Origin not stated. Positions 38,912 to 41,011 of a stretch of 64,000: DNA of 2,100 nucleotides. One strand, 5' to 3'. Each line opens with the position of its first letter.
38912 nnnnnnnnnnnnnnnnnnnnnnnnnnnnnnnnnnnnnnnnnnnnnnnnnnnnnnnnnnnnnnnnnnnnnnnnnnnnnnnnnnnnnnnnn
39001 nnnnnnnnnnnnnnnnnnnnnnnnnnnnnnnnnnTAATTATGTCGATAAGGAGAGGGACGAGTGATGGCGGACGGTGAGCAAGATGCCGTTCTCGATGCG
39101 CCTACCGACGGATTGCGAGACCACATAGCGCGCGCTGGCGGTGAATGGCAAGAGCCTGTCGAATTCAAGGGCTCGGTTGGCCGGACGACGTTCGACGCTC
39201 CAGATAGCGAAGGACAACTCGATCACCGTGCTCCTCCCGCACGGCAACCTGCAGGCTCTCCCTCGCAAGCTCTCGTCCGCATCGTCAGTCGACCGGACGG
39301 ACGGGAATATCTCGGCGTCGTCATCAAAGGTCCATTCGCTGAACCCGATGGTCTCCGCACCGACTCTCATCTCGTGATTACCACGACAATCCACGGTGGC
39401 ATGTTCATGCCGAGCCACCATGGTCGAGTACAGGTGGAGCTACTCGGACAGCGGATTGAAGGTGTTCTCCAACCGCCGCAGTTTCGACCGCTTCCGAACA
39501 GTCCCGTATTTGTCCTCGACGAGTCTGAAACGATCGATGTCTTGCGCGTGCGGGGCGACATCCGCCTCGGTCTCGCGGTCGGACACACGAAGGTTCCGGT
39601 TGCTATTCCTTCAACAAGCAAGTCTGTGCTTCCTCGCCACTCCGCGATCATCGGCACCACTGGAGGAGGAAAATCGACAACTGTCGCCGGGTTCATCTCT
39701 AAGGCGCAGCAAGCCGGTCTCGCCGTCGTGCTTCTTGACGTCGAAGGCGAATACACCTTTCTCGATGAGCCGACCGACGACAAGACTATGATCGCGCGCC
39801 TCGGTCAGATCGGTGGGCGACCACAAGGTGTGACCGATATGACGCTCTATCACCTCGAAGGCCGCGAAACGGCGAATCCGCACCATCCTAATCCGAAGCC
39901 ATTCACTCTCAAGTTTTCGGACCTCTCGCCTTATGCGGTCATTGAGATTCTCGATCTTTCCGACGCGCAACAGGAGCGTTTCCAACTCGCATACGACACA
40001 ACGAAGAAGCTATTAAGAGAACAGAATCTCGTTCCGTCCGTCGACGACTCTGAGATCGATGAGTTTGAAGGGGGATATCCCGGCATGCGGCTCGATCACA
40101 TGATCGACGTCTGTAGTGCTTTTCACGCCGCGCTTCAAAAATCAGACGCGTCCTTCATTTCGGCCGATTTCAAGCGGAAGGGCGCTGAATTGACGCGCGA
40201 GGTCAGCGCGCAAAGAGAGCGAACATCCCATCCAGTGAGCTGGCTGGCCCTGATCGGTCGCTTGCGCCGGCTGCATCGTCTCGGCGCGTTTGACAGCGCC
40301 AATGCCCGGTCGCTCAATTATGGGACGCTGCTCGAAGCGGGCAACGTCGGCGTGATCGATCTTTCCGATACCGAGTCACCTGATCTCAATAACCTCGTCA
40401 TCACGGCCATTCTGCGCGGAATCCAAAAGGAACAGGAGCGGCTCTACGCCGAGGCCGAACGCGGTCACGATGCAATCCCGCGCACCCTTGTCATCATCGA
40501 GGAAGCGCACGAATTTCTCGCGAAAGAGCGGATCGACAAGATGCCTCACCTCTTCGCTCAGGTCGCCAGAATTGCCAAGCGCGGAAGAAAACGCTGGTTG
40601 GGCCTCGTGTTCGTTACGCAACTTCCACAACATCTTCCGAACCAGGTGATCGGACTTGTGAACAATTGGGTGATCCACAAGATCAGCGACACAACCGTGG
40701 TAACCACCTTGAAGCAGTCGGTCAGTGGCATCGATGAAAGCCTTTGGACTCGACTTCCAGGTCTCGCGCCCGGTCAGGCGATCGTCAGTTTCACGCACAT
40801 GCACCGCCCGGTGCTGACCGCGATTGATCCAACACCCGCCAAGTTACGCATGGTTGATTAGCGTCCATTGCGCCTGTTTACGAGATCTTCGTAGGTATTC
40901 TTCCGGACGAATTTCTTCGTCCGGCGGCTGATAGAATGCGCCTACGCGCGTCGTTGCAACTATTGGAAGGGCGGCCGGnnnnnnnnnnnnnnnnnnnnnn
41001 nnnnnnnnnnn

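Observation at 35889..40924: Compact five-gene operon: ECF-like sigma, HTH-like protein, ImmA/IrrE protease, NurA-like protein and HerA ATPase - candidate undescribed damage- or infection-triggered system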

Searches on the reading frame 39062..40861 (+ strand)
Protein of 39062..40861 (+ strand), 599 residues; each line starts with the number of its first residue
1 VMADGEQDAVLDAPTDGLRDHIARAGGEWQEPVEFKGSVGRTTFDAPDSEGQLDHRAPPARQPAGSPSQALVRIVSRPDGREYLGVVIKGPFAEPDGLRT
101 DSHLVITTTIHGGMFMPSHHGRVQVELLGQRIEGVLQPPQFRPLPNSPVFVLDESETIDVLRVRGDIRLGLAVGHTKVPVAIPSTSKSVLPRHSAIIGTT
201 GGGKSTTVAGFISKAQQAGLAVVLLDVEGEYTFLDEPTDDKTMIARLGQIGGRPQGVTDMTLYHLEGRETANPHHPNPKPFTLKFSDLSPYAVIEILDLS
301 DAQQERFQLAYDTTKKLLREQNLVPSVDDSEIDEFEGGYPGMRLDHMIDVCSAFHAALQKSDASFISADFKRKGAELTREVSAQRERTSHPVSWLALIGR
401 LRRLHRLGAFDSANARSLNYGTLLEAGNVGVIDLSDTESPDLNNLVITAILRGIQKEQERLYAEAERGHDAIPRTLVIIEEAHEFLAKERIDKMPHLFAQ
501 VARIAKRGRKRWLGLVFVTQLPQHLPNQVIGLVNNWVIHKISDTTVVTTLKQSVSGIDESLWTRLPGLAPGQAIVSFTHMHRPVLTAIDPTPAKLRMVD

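Call 3: search_protein_families(library=pfam, proteins=[window:39062-40861:+], max_evalue=1)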
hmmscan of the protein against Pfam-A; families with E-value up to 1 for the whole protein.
window:39062-40861:+ (599 aa): 7 families
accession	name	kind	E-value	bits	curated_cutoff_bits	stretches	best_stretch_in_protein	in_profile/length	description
PF01935.23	DUF87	-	5.5e-20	72.8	23.2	1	168-453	2-219/220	Helicase HerA, central domain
PF05872.18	HerA_C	-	3e-11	43.1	22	2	190-312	20-137/502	Helicase HerA-like C-terminal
PF10412.15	TrwB_AAD_bind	-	2.2e-06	27.3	20.5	1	186-232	10-56/387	Type IV secretion-system coupling protein DNA-binding domain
PF13401.12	AAA_22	-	0.00073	20.3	27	1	193-229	7-43/130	AAA domain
PF01656.29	CbiA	-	0.0016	18.8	25.4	1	196-343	3-54/125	CobQ/CobB/MinD/ParA nucleotide binding domain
PF19044.6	P-loop_TraG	-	0.013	14.6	25.8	1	185-234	23-72/413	TraG P-loop domain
PF01580.24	FtsK_SpoIIIE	-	0.03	14.2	24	1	189-212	37-60/221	FtsK/SpoIIIE family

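Call 4: search_protein_families(library=padloc, proteins=[window:39062-40861:+], max_evalue=1)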
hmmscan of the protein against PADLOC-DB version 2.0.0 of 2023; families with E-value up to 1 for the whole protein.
window:39062-40861:+ (599 aa): 20 families
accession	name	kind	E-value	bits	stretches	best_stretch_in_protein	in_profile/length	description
PDLC04103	HerA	-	1.1e-26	91.3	2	475-587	442-555/579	-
PDLC04105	HerA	-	1.5e-25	87.8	2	425-576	377-523/576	-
PDLC04100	HerA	-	5.3e-24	82.8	2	428-588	401-555/580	-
PDLC02185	HerA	-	4.5e-23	79.8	2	428-588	407-561/585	-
PDLC04098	HerA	-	2.2e-21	74.1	2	425-591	482-649/686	-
PDLC04140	mad8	-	4e-21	73.8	1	190-592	26-303/314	mads_8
PDLC01055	HerA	-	1.3e-20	71.7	2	415-550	370-491/532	Type III coevolved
PDLC04102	HerA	-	7.1e-20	68.9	2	426-584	464-615/654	-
PDLC04106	HerA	-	3e-19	67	2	427-589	469-629/667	-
PDLC02188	HerA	-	1.2e-12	45.6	2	456-591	408-545/578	-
PDLC04097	HerA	-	7.6e-12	42.6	2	475-590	475-594/618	-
PDLC02684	DndH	-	1.7e-09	33.8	1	396-544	1526-1663/1715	DndH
PDLC04101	HerA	-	2.6e-08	31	1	190-251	167-229/400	-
PDLC04104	HerA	-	4.1e-07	27.1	1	429-575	182-323/379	-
PDLC04107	HerA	-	1.7e-06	25.3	1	189-237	167-216/306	-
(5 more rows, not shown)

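Call 6: find_related_loci(query=window:39062-40861:+, collection=genome_contigs, flank=8000)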
Query window:39062-40861:+ (599 aa) in genome_contigs; peptide patterns used: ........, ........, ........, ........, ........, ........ (x = any residue, [..] = any of these).
291 stretches matched a pattern; 208 encode a relative of the query (tblastn E <= 1e-3); the best 80 are kept; 80 distinct loci.
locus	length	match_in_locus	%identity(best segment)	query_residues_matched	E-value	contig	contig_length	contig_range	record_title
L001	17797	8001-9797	87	1-599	0e+0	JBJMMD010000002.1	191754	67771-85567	MAG: Thermomicrobiales bacterium isolate 12C16O_72h_100_P16_coass_bin_33 k141_1569174, whole genome shotgun sequence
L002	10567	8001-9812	68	1-599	0e+0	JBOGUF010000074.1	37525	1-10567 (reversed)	MAG: Thermomicrobiales bacterium isolate M3-S_metabat2.bin.186 k127_2843949, whole genome shotgun sequence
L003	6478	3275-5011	69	20-599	0e+0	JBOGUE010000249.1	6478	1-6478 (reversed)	MAG: Thermomicrobiales bacterium isolate M3-S_metawrap_bin.154 k127_1221350, whole genome shotgun sequence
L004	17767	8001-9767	68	10-599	0e+0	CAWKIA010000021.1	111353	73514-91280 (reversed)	MAG: uncultured Chloroflexia bacterium isolate MFD02840.bin.1.249 genome assembly, contig: contig_4146, whole genome sho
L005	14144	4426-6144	62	26-599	0e+0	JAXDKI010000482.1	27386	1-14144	MAG: Thermomicrobiales bacterium isolate BP_591 scaffold_1933459, whole genome shotgun sequence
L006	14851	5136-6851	60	24-599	0e+0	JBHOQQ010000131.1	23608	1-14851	MAG: Thermomicrobiales bacterium isolate A0_21 coassembly_Ak141_712713, whole genome shotgun sequence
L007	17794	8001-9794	56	18-599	0e+0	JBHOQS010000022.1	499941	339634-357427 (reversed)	MAG: Chloroflexota bacterium isolate A0_26 coassembly_Ak141_517615, whole genome shotgun sequence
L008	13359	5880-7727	53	4-599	0e+0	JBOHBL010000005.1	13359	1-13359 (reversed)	MAG: Rubrobacteraceae bacterium isolate SC-B1_maxbin2.bin.18 k127_263922, whole genome shotgun sequence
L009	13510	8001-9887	51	5-599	0e+0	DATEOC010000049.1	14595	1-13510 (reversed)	MAG TPA_asm: Chloroflexia bacterium isolate SMAG_U8985 k141_851850, whole genome shotgun sequence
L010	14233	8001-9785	52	19-599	0e+0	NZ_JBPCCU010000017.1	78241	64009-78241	Actinomadura scrupuli strain KCTC 19488 contig17, whole genome shotgun sequence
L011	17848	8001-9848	51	7-599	0e+0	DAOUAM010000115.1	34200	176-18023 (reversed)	MAG TPA_asm: Dehalococcoidia bacterium isolate H63_664 k137_441685, whole genome shotgun sequence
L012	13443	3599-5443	52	16-599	0e+0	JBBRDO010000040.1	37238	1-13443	MAG: Chloroflexia bacterium isolate Co_metawrap_2454 Cmw_2454_k141_10556660_length_37238_cov_31.9967, whole genome shotg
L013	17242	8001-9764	55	18-599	0e+0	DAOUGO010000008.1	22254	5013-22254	MAG TPA_asm: Chloroflexota bacterium isolate R72_196 k111_125408, whole genome shotgun sequence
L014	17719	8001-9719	53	38-599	0e+0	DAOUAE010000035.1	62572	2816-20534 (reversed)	MAG TPA_asm: Chloroflexota bacterium isolate H61_622 k121_30798, whole genome shotgun sequence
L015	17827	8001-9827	52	2-599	0e+0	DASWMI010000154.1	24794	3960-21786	MAG TPA_asm: Pyrinomonadaceae bacterium isolate SMAG_U3383 k141_263364, whole genome shotgun sequence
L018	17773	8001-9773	56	22-599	0e+0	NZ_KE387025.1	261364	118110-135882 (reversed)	Calidithermus chliarophilus DSM 9957 MeichDRAFT_MCF.5, whole genome shotgun sequence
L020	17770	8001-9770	51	20-599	0e+0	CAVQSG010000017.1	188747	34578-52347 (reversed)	MAG: uncultured Chloroflexia bacterium isolate MFD09779.bin.3.497 genome assembly, contig: contig_38187, whole genome sh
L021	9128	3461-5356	52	14-599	0e+0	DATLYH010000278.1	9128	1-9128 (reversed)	MAG TPA_asm: Gemmataceae bacterium isolate SMAG_U13267 k141_304962, whole genome shotgun sequence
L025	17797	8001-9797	55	16-599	0e+0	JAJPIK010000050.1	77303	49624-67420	MAG: Chloroflexota bacterium isolate Centralia_MAG_325 k107_15069262, whole genome shotgun sequence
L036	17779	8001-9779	52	22-599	0e+0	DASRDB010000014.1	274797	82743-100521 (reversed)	MAG TPA_asm: Ktedonobacteraceae bacterium isolate SMAG_U9968 k141_19901, whole genome shotgun sequence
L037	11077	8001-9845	51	17-599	0e+0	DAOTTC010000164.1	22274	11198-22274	MAG TPA_asm: Chloroflexia bacterium isolate B3_56 k87_244711, whole genome shotgun sequence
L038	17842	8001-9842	53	18-599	0e+0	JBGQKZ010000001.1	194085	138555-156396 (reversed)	MAG: Gemmataceae bacterium isolate OBJ2_061818_050_5 k141_28674_length_194085_cov_24.0406, whole genome shotgun sequence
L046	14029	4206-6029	53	6-599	0e+0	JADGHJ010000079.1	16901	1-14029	MAG: Chloroflexota bacterium isolate HOG27 NODE_2042_length_16901_cov_18.150577, whole genome shotgun sequence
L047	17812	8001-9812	52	22-599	0e+0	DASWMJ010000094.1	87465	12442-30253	MAG TPA_asm: Chloroflexia bacterium isolate SMAG_U3384 k141_251181, whole genome shotgun sequence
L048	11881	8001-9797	53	32-599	0e+0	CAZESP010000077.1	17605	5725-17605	MAG TPA_asm: uncultured Alcaligenaceae bacterium isolate binchicken_co107_135 genome assembly, contig: NODE_7777_length_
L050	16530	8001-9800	52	34-599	0e+0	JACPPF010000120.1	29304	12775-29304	MAG: Planctomycetota bacterium isolate NC_groundwater_620_Pr5_B-0.1um_61_30 alan_book_18_scaffold_349014, whole genome s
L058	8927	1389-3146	53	25-599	0e+0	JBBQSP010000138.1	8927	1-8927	MAG: Vicinamibacterales bacterium isolate Co_metawrap_1760 Cmw_1760_k141_27133331_length_8927_cov_7.0000, whole genome s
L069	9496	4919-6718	50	12-599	7e-178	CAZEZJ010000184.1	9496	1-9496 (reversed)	MAG TPA_asm: uncultured Blastocatellaceae bacterium isolate binchicken_co174_37 genome assembly, contig: NODE_1006_lengt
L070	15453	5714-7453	52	29-599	6e-177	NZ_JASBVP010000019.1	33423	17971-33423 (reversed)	MAG: Mycobacterium sp. isolate Bu41 Bu41_contig19, whole genome shotgun sequence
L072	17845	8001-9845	48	6-599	1e-176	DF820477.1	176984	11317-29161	Bacterium UASB270 DNA, scaffold: UASB270_scaffold_15, whole genome shotgun sequence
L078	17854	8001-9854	49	18-599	2e-174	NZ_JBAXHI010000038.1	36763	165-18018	MAG: Candidatus Chlorohelix sp. isolate ELA319 MAG319_38, whole genome shotgun sequence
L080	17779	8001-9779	51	17-599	2e-173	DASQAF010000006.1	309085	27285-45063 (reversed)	MAG TPA_asm: Pyrinomonadaceae bacterium isolate SMAG_U11638 k141_1417637, whole genome shotgun sequence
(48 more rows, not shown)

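Call 12: search_solved_structures(query=A1, max_evalue=10, show_alignments=2)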
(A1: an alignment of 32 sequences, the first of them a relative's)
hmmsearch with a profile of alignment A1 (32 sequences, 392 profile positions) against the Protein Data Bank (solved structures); distinct sequences matched with E-value up to 10: 1.
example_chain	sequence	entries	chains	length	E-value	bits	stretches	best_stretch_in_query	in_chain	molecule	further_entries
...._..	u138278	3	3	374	0.34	13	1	10-73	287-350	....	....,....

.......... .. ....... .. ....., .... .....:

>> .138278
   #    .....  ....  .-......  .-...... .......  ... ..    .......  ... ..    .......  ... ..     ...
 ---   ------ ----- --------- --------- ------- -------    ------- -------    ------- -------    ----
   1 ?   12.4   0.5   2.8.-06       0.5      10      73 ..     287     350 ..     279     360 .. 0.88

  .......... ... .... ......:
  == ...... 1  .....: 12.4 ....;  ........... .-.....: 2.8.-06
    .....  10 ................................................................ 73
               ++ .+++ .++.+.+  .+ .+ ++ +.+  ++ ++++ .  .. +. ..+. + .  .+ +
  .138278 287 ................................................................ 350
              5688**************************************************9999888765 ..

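Call 13: search_protein_families(library=pfam, alignment_id=A1, max_evalue=1)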
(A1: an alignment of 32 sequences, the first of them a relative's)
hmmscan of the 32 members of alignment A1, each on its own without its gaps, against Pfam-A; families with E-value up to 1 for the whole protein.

A. member 1, L001:6804-7976:+ (390 aa): 1 family
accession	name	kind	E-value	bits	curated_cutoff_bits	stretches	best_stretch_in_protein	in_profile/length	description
PF09009.16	Exotox-A_cataly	-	0.13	12.3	25.9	1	82-171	34-118/177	Exotoxin A catalytic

B. families by the number of members that match (of 32 scanned): 7 families
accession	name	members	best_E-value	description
PF02631.22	RecX_HTH2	1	0.022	RecX, second three-helix domain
PF23933.1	DUF7269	1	0.071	Family of unknown function (DUF7269)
PF14417.12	MEDS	1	0.1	MEDS: MEthanogen/methylotroph, DcmR Sensory domain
PF09009.16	Exotox-A_cataly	1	0.13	Exotoxin A catalytic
PF16940.10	Tic110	1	0.13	Chloroplast envelope transporter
PF25010.1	ARM_UBP24_USP9X-Y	1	0.15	UBP24/USP9X/USP9Y ARM repeat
PF18838.6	LPD23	1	0.21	Large polyvalent protein associated domain 23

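Call 32: search_dna_similar(query=window:39062-40858:+, collection=plasmids, mode=protein, max_rows=40)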
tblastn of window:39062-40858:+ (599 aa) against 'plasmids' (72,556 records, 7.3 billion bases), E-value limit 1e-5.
Records with a match: 226; places in all: 236; records where one place covers at least 80% of the query: 0.
Best place of each record, by identity: <60% 226.
By first word of the organism name: Listeria 48; Citrobacter 46; Klebsiella 36; Escherichia 31; Enterobacter 24; Salmonella 12; Shigella 3; Lactobacillus 3; Rhizobium 2; Methylocella 2; and 16 more.
By predicted mobility (MOB-suite, as given by PLSDB): conjugative 94; mobilizable 88; non-mobilizable 44.
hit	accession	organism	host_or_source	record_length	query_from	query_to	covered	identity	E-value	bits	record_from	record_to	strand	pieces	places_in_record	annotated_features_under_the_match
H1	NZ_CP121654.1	Rhizobium sp. CB3171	Calliandra calothyrsus,cell culture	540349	427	596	28%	31.3%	2e-7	62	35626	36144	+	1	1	DUF87 domain-containing protein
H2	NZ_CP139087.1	Methylocella tundrae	Single cell,tundra wetland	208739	427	596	28%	31.3%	2e-7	62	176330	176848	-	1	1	DUF87 domain-containing protein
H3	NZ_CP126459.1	Rhodococcus sp. AH-ZY2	single cell,soil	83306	442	597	26%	33.5%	8e-7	60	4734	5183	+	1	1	ATP-binding protein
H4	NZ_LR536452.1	Methylocella tundrae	-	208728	427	592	28%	31.5%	2e-7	62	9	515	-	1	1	DUF87 domain-containing protein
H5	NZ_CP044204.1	Salmonella enterica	-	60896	421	588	28%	30.3%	6e-6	57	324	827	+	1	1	none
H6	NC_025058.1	Escherichia coli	-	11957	421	588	28%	30.3%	8e-6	57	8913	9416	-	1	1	DUF87 domain-containing protein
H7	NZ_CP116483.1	Escherichia coli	Homo sapiens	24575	421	588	28%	30.3%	8e-6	57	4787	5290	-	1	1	DUF87 domain-containing protein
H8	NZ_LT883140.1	Escherichia coli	-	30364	421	588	28%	30.3%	8e-6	57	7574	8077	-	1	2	DUF87 domain-containing protein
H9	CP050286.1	Klebsiella pneumoniae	Homo sapiens,blood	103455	421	588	28%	30.3%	8e-6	57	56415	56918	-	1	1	none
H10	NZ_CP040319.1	Salmonella enterica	Homo sapiens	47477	421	588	28%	30.3%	8e-6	57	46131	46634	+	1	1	DUF87 domain-containing protein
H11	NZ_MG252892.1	Enterobacter cloacae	-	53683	421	588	28%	30.3%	9e-6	57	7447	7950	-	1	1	DUF87 domain-containing protein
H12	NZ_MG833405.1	Escherichia coli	-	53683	421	588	28%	30.3%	9e-6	57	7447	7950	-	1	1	DUF87 domain-containing protein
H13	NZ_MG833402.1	Enterobacter cloacae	-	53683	421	588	28%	30.3%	9e-6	57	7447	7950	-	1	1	DUF87 domain-containing protein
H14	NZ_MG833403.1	Enterobacter asburiae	-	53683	421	588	28%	30.3%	9e-6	57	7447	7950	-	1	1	DUF87 domain-containing protein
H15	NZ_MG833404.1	Kluyvera intermedia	-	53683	421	588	28%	30.3%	9e-6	57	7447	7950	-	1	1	DUF87 domain-containing protein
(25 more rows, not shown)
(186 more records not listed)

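Call 42: search_solved_structures(query=window:39062-40858:+, max_evalue=0.001)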
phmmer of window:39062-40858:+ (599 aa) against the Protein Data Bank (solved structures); distinct sequences matched with E-value up to 0.001: 10.
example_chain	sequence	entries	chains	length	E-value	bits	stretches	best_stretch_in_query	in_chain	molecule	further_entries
4d2i_A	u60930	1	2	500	1.9e-19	72.8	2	424-595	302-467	HERA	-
9x1l_A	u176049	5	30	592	1.1e-15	60.4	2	123-244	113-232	DNA helicase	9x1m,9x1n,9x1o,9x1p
8wiv_A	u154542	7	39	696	2.8e-14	55.8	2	429-593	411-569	Helicase HerA central domain-containing protein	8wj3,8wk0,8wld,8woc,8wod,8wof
8j4u_M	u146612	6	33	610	3.5e-12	48.9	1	466-589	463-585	Nucleoside triphosphate hydrolase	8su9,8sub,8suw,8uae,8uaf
8yho_A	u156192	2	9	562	5.3e-11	45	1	476-575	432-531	DUF87 domain-containing protein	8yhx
8xau_A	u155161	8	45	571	3.3e-10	42.4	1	427-589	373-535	ATP-binding protein | HerA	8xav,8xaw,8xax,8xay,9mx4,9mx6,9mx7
9c1m_M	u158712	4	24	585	1.4e-09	40.3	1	423-580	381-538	ATP-binding protein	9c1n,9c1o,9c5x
11kk_A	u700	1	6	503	2.6e-08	36.1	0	190-306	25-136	HerA like helicase YjgR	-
8ziq_M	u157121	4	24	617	4.2e-08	35.4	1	425-575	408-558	HerA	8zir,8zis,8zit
8wet_A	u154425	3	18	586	1.1e-05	27.4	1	475-553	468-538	TdpA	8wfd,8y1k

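Call 45: search_protein_families(library=pfam, proteins=[L047:3651-5696:+, L047:5672-6334:+, L047:9858-11930:+, L046:1058-2776:+, L046:6283-8280:+, L046:8318-10630:+, L037:6718-7512:+, L037:5895-6518:+, L006:3283-3888:+, L020:5590-6789:+], max_evalue=0.01)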
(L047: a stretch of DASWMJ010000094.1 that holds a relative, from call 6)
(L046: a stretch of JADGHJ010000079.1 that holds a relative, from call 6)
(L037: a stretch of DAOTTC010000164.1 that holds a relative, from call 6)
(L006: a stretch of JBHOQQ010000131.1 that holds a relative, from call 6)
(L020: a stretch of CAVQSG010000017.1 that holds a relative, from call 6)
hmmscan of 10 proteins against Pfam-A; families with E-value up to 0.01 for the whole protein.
L047:3651-5696:+ (681 aa): 2 families
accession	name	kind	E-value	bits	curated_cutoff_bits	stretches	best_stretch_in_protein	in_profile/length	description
PF00296.26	Bac_luciferase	-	6.7e-50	170.7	27.9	1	13-309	16-313/314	Luciferase-like monooxygenase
PF01040.23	UbiA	-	2.2e-34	119.3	34.2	1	401-632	3-227/250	UbiA prenyltransferase family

L047:5672-6334:+ (220 aa): 1 family
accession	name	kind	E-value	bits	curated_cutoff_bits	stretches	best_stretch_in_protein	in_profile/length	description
PF02517.21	Rce1-like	-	1.2e-11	45.2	22.4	1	119-207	5-92/93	Type II CAAX prenyl endopeptidase Rce1-like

L047:9858-11930:+ (690 aa): 0 families

L046:1058-2776:+ (572 aa): 2 families
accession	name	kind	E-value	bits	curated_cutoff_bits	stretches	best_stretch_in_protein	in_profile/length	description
PF00271.37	Helicase_C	-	1.9e-16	60.7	23.5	1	253-357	5-110/110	Helicase conserved C-terminal domain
PF00270.35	DEAD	-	2.1e-11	44.3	26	1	121-223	1-107/167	DEAD/DEAH box helicase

L046:6283-8280:+ (665 aa): 1 family
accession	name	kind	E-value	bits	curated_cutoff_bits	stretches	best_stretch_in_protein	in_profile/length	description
PF02653.21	BPD_transp_2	-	2.1e-34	119.3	26.8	1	389-653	3-269/269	Branched-chain amino acid transport system / permease component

L046:8318-10630:+ (770 aa): 3 families
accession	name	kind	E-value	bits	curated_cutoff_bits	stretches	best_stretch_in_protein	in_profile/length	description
PF13458.12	Peripla_BP_6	-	4.6e-74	250.6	31.7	1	378-717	1-339/343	Periplasmic binding protein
PF13433.12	Peripla_BP_5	-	9.5e-26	91.2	27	1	379-707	1-326/363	Periplasmic binding protein domain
PF01094.35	ANF_receptor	-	8.2e-12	45.3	25.4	1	417-712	24-345/353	Receptor family ligand binding region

L037:6718-7512:+ (264 aa): 1 family
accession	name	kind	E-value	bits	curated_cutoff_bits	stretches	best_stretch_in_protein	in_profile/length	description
PF00121.24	TIM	-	2.7e-90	302.6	20.1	1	4-247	1-243/245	Triosephosphate isomerase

L037:5895-6518:+ (207 aa): 2 families
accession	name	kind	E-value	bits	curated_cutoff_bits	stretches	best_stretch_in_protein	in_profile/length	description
PF07291.16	MauE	-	2.9e-22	79.8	27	1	39-173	4-112/128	Methylamine utilisation protein MauE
PF07681.17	DoxX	-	2.3e-10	41.4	23.6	1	41-122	3-82/85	DoxX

L006:3283-3888:+ (201 aa): 0 families

L020:5590-6789:+ (399 aa): 5 families
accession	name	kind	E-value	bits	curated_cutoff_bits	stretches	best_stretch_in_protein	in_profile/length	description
PF01555.25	N6_N4_Mtase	-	1.2e-07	32.4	26.7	1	33-61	185-213/221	DNA methylase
PF01170.24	UPF0020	-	2.4e-07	31.1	22.3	0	20-55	19-54/197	RMKL-like, methyltransferase domain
PF13649.12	Methyltransf_25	-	3.8e-07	31.2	27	0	184-234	23-71/97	Methyltransferase domain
PF08241.18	Methyltransf_11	-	5.5e-07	30.6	21.2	0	303-327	69-93/95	Methyltransferase domain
PF13489.12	Methyltransf_23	-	0.0027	17.9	27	0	25-66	18-59/164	Methyltransferase domain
